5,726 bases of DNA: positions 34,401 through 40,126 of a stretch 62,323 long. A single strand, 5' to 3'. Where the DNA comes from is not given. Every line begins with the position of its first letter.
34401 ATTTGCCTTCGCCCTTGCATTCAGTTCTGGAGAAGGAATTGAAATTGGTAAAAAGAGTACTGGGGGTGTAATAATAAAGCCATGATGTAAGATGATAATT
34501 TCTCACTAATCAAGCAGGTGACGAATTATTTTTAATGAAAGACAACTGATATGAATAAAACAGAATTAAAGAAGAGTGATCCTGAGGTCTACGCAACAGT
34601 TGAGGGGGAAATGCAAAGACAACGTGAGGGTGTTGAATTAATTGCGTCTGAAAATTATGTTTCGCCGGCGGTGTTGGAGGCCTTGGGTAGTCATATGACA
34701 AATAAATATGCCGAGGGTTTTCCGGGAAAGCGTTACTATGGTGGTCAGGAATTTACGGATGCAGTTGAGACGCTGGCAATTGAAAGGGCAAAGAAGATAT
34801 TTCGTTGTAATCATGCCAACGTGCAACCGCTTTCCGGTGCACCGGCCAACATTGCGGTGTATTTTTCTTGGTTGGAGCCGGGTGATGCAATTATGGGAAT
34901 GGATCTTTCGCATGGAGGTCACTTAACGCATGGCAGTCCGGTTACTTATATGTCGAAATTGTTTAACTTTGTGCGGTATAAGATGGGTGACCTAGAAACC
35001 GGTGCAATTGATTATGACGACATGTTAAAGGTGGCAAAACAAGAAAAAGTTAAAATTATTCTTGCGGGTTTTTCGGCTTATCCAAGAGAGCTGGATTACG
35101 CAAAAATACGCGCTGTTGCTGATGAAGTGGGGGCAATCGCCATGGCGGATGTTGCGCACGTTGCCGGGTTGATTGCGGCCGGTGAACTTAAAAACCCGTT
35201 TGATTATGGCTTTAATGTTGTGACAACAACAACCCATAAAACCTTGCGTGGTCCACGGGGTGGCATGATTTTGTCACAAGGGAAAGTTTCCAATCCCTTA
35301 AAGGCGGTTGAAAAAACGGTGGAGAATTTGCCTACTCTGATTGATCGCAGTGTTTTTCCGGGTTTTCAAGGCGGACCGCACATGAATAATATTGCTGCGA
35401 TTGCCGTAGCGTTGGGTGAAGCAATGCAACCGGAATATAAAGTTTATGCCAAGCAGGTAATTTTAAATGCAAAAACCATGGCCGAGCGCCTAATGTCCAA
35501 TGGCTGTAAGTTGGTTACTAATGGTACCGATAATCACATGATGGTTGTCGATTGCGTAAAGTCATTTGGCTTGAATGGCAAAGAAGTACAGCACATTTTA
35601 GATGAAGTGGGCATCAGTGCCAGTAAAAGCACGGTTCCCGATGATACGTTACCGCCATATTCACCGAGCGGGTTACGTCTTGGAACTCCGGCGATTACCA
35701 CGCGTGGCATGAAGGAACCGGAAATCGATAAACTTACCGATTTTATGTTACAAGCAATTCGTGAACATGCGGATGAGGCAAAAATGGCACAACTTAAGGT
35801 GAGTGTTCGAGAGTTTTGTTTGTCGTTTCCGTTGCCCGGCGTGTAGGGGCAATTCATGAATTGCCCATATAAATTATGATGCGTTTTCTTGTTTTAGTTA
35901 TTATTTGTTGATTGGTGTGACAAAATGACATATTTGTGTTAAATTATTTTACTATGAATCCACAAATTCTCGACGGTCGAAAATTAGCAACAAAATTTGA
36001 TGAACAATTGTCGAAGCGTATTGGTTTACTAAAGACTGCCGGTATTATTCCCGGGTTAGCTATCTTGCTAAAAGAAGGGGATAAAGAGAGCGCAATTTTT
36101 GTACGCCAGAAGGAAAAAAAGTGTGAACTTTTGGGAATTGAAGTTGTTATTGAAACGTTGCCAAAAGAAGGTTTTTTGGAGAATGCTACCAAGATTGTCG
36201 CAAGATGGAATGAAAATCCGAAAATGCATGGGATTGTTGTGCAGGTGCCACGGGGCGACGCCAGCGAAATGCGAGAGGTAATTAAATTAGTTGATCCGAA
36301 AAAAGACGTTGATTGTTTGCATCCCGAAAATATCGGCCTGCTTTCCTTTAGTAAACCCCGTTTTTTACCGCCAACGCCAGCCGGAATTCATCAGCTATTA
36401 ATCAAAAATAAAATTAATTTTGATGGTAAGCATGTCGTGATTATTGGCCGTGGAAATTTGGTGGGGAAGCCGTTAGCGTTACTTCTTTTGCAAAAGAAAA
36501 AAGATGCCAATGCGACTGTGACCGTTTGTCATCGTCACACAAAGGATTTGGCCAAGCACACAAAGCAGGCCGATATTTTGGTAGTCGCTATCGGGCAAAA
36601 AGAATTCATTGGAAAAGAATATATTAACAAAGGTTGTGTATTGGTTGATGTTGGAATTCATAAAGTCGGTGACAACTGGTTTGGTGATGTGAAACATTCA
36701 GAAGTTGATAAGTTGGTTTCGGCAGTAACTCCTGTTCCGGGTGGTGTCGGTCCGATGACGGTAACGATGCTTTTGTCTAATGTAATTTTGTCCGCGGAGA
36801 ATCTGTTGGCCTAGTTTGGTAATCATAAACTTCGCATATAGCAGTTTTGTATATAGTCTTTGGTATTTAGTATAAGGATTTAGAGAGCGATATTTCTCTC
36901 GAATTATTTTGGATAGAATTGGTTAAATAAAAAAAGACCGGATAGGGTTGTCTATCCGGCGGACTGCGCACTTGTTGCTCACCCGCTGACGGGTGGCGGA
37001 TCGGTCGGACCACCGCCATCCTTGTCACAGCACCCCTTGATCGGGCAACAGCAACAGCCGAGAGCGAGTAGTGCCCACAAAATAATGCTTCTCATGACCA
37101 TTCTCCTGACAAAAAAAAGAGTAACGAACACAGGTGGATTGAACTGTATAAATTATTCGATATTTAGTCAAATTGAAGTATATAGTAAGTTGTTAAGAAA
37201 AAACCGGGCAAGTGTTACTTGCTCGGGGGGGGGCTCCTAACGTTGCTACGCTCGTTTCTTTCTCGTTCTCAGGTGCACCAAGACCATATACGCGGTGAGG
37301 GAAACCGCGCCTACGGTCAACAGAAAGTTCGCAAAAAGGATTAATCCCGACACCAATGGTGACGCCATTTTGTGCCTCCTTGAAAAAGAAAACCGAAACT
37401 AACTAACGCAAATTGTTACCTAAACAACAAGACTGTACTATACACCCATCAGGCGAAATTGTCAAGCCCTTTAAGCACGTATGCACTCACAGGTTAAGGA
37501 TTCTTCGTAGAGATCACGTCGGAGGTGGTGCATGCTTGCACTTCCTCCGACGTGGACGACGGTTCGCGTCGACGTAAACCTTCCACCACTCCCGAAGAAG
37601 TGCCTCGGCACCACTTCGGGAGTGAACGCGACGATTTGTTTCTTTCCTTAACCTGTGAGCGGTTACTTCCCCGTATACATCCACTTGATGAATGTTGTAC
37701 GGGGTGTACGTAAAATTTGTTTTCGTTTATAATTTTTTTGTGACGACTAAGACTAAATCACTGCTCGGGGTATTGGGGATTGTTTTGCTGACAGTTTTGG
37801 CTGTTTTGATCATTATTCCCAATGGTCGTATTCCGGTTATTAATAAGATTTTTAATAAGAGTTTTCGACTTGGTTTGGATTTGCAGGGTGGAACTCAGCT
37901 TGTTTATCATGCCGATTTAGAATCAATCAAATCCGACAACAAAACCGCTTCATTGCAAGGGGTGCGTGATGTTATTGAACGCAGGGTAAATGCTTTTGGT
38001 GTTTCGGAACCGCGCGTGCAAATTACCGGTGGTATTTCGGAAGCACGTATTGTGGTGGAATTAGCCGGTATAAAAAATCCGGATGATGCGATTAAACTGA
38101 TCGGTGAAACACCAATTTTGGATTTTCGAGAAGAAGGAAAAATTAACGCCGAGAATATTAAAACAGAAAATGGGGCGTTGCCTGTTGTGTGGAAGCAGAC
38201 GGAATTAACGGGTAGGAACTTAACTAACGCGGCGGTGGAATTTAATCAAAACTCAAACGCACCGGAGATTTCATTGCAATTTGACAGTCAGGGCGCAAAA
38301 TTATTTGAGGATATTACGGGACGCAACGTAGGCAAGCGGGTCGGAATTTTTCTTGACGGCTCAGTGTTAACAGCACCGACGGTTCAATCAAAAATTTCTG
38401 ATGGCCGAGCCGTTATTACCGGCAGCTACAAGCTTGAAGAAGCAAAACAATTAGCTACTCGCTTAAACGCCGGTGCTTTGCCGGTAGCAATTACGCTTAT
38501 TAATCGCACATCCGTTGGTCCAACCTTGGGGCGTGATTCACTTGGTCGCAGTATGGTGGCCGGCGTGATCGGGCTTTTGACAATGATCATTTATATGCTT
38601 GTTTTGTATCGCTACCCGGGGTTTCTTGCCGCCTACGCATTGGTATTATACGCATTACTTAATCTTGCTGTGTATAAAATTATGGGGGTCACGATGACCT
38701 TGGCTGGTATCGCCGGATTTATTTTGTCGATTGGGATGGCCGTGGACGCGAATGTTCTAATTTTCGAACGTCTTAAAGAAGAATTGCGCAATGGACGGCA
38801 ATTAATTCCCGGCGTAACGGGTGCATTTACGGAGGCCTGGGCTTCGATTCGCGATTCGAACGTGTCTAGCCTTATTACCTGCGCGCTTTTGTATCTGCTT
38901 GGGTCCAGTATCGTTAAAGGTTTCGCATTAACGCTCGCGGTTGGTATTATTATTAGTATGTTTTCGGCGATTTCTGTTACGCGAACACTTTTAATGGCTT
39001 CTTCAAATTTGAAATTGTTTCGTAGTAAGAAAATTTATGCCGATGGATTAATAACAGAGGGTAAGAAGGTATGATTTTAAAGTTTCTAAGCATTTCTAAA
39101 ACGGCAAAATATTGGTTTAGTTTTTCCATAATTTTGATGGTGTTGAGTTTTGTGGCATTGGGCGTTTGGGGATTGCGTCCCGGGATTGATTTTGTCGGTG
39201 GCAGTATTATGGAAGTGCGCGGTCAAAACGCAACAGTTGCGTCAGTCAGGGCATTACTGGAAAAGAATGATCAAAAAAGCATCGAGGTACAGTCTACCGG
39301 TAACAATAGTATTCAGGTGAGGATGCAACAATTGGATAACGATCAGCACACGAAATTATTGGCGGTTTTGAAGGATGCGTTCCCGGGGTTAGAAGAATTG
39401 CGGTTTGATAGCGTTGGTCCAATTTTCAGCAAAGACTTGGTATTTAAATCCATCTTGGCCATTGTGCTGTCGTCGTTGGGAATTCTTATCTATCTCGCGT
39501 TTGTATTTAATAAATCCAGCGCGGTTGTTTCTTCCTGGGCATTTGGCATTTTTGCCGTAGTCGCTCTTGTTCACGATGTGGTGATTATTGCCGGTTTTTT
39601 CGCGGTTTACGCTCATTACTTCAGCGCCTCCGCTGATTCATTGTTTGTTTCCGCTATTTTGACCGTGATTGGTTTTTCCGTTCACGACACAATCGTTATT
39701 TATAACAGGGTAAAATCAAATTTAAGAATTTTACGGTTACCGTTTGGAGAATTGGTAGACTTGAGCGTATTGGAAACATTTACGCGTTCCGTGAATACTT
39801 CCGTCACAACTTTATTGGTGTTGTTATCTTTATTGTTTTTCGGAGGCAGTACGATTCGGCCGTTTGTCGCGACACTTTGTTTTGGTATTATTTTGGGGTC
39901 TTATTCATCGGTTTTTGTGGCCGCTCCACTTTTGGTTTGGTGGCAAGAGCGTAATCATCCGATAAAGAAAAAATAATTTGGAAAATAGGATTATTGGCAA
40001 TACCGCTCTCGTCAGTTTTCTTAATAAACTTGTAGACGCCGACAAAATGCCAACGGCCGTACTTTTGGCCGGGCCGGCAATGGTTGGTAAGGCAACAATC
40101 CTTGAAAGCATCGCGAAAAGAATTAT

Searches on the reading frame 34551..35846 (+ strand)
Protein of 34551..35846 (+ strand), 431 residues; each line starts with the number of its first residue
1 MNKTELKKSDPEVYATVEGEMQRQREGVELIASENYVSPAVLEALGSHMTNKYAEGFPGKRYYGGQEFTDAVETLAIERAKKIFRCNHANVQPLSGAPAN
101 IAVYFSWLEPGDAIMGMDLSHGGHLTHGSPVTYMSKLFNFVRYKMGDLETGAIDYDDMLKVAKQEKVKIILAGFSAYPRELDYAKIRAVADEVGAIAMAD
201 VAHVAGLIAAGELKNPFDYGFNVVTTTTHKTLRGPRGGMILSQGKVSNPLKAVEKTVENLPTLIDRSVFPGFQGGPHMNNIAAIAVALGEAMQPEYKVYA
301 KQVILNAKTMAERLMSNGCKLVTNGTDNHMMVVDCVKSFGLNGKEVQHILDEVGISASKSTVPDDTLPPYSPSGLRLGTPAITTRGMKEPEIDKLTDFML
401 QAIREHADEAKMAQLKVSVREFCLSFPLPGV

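Call 34: search_protein_families(library=pfam, proteins=[window:34551-35846:+], max_evalue=0.0001)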
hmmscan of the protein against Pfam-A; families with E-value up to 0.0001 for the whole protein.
window:34551-35846:+ (431 aa): 1 family
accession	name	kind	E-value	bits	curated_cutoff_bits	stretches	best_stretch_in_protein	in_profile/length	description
PF00464.25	SHMT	-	1.8e-157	524.5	27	1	6-399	1-399/399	Serine hydroxymethyltransferase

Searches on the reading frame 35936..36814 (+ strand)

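Call 35: search_protein_families(library=pfam, proteins=[window:35936-36814:+], max_evalue=0.0001)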
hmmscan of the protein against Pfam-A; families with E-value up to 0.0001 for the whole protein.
window:35936-36814:+ (292 aa): 2 families
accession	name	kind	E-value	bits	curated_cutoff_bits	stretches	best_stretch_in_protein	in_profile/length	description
PF02882.25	THF_DHG_CYH_C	-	5.5e-61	205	27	1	129-289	1-158/160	Tetrahydrofolate dehydrogenase/cyclohydrolase, NAD(P)-binding domain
PF00763.28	THF_DHG_CYH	-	4.1e-24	85.5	32.8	1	12-126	1-115/115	Tetrahydrofolate dehydrogenase/cyclohydrolase, catalytic domain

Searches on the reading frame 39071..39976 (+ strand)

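Call 35: search_protein_families(library=pfam, proteins=[window:39071-39976:+], max_evalue=0.0001)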
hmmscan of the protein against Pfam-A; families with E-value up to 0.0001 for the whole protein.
window:39071-39976:+ (301 aa): 2 families
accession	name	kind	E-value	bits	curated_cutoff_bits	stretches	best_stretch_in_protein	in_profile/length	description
PF02355.23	SecD_SecF_C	-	7.6e-49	166.1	20.5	1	99-294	5-189/189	Protein export membrane protein SecD/SecF, C-terminal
PF07549.19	Sec_GG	-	4.6e-05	23.2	20.3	0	31-51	4-24/28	SecD/SecF GG Motif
